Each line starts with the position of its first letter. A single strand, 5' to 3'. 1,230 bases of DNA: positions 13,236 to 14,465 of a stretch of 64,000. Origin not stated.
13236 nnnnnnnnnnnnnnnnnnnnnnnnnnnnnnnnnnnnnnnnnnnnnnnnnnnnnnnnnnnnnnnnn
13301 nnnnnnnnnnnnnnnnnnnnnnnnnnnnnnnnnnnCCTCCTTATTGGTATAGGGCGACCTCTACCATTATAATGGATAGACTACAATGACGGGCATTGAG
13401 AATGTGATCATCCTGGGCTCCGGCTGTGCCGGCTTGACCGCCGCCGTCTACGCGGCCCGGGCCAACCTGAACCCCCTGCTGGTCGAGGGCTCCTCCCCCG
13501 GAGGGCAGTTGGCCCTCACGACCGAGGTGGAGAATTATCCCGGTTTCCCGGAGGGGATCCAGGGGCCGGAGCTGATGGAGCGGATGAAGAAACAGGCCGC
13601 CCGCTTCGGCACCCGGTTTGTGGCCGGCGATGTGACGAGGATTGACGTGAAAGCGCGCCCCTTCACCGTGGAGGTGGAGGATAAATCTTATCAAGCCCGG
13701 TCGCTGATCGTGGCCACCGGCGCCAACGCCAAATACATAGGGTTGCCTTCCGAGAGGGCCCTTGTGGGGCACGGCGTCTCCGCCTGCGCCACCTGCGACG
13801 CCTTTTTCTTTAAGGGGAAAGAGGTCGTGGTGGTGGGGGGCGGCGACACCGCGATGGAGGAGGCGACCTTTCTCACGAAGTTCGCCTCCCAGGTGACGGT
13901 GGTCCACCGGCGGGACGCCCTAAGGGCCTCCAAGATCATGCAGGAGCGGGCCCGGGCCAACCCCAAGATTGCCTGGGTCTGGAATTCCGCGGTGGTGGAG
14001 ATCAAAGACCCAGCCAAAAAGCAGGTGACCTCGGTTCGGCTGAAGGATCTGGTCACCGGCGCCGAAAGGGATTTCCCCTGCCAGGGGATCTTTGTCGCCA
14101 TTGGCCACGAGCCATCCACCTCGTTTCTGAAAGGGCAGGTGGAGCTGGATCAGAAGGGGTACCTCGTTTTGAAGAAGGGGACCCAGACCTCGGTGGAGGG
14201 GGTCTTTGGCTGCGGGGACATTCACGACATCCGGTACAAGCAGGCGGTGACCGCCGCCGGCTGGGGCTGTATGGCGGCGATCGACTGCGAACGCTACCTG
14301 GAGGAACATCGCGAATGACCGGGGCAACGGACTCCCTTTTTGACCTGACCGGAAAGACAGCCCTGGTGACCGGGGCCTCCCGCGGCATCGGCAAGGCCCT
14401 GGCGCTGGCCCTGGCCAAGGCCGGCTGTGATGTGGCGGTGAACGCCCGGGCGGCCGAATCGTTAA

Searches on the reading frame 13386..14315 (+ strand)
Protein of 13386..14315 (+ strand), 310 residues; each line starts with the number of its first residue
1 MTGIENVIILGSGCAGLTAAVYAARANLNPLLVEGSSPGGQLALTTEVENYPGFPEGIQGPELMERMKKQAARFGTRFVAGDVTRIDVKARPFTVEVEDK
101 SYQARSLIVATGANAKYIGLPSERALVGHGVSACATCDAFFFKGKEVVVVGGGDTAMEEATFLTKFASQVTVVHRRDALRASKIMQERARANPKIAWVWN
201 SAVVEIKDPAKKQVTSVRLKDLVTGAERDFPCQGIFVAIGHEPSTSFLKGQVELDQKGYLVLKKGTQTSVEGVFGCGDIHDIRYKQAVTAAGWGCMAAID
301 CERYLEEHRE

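Call 83: search_protein_families(library=pfam, proteins=[window:13386-14315:+], max_evalue=0.001)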
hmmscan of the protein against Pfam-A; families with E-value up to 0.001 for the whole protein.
window:13386-14315:+ (310 aa): 11 families
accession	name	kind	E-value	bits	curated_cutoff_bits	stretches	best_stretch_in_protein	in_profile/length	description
PF07992.20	Pyr_redox_2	-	1.9e-54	185.5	26.1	1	6-291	2-288/291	Pyridine nucleotide-disulphide oxidoreductase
PF13738.12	Pyr_redox_3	-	2.6e-23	83.2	30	1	82-277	103-305/305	Pyridine nucleotide-disulphide oxidoreductase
PF00070.33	Pyr_redox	-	1.7e-21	77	22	1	147-221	2-81/82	Pyridine nucleotide-disulphide oxidoreductase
PF01266.30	DAO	-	2.5e-08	34.3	27.9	0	7-40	2-37/353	FAD dependent oxidoreductase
PF03486.20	HI0933_like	-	2.7e-06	27.5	50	0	6-37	2-33/244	HI0933-like protein Rossmann domain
PF00890.30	FAD_binding_2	-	8.7e-06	25.6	20.4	1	7-43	2-39/414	FAD binding domain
PF13434.12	Lys_Orn_oxgnase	-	1.4e-05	24.9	21.3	0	83-180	118-226/339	L-lysine 6-monooxygenase/L-ornithine 5-monooxygenase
PF13241.12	NAD_binding_7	-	3.6e-05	24.7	22.1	1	142-188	5-52/104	Putative NAD(P)-binding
PF12831.13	FAD_oxidored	-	5e-05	23.2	27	1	7-43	2-39/416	FAD dependent oxidoreductase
PF13450.12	NAD_binding_8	-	7.5e-05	23.4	21.9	0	9-43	1-36/68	NAD(P)-binding Rossmann-like domain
PF01946.23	Thi4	-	0.00029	20.6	26.2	0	6-41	19-56/235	Thi4 family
